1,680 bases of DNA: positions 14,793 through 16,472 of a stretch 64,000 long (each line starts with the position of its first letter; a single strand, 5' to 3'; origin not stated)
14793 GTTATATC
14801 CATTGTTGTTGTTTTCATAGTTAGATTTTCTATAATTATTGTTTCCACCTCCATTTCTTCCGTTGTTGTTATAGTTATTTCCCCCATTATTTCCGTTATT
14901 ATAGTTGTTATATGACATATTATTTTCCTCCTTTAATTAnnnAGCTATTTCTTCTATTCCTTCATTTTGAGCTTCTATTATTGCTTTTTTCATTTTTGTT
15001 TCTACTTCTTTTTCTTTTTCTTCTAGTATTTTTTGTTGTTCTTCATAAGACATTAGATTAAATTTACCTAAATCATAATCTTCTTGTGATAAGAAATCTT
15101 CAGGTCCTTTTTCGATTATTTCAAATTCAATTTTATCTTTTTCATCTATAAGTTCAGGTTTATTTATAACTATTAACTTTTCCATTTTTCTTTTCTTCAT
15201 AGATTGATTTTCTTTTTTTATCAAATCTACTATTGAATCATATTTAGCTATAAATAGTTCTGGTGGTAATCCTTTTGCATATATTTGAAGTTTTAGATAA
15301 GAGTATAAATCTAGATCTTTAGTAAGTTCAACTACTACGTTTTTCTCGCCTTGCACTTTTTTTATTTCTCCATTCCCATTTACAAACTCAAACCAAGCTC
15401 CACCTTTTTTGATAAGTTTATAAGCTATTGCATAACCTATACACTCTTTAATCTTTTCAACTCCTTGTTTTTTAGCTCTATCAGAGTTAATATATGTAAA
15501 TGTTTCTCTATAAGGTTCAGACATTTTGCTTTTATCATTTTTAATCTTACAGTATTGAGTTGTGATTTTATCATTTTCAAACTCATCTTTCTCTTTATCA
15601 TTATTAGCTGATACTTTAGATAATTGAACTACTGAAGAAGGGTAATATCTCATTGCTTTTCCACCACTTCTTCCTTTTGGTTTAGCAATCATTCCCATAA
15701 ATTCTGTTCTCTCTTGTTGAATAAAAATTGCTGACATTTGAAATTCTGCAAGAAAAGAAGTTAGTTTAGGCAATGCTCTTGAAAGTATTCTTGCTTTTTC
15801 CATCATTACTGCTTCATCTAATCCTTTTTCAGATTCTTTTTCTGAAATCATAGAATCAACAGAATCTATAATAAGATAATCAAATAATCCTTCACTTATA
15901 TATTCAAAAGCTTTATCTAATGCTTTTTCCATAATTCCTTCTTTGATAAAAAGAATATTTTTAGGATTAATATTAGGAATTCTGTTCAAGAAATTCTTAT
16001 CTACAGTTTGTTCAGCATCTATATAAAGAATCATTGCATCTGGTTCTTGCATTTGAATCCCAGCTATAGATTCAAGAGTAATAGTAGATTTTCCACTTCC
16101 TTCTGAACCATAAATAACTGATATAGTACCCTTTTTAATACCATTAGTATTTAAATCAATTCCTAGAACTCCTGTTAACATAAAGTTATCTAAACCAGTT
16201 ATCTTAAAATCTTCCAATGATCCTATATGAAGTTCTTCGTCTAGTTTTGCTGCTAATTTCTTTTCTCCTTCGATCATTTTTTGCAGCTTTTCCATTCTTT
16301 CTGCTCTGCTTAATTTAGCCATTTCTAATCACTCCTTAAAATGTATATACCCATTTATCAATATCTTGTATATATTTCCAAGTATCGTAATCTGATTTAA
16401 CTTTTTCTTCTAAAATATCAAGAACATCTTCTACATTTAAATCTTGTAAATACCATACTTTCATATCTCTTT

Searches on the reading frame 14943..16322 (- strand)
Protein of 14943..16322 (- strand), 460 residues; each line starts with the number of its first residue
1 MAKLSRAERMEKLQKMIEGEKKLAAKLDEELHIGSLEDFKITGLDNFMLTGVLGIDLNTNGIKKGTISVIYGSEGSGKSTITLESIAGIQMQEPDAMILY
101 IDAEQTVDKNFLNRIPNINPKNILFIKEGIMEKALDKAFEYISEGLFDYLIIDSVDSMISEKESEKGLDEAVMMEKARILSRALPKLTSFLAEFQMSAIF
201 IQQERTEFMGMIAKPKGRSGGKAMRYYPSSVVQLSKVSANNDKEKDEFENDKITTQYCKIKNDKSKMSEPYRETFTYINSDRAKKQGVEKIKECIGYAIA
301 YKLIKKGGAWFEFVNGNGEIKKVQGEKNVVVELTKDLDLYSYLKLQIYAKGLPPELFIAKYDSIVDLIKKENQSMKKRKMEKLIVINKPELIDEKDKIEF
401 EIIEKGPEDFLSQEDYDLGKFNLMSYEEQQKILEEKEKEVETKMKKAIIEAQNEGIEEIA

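Call 34: search_protein_families(library=phrogs, max_evalue=0.001, proteins=[window:14943-16322:-])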
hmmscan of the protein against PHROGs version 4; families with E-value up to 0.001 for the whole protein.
window:14943-16322:- (460 aa): 4 families
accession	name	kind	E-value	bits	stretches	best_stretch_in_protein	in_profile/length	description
phrog_97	-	other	1.7e-43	150.6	2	14-243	11-258/506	UvsX-like recombinase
phrog_8337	-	DNA, RNA and nucleotide metabolism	3.8e-21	76.7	1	61-253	64-257/273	DNA repair protein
phrog_6891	-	other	1.4e-05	25.9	1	60-167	37-142/310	ATPase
phrog_239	-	DNA, RNA and nucleotide metabolism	7.4e-05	22.9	1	55-143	348-437/801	DNA primase/helicase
